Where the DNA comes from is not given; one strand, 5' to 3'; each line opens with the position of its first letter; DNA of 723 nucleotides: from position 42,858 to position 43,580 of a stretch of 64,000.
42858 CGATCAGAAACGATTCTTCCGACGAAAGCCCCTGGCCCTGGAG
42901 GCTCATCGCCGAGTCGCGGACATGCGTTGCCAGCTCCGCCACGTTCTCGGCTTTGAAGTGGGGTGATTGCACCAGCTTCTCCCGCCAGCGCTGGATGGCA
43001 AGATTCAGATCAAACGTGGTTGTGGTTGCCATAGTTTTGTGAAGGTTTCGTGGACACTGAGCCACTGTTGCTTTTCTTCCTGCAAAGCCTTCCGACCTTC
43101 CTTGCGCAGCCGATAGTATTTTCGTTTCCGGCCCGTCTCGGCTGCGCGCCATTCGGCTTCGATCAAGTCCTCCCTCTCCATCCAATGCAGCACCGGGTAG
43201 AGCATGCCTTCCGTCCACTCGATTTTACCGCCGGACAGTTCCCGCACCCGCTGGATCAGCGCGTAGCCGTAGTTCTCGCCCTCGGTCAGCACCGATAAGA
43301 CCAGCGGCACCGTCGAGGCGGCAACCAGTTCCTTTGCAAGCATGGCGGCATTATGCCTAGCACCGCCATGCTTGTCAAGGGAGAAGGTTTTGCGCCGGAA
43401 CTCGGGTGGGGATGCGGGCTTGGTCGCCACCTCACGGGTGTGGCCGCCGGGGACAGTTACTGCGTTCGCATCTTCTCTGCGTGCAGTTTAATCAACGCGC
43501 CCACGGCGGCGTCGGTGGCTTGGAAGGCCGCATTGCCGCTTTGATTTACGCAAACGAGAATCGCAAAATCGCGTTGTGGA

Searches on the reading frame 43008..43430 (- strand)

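Call 9: search_protein_families(library=pfam, proteins=[window:43008-43430:-], max_evalue=0.1)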
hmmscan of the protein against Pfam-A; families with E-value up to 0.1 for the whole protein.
window:43008-43430:- (141 aa): 2 families
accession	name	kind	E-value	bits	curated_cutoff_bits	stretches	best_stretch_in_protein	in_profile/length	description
PF03551.20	PadR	-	8.6e-23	80.6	27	1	44-118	1-75/75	Transcriptional regulator PadR-like family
PF09786.14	CytochromB561_N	-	0.024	14.1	27.3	1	15-69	366-422/571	Cytochrome B561, N terminal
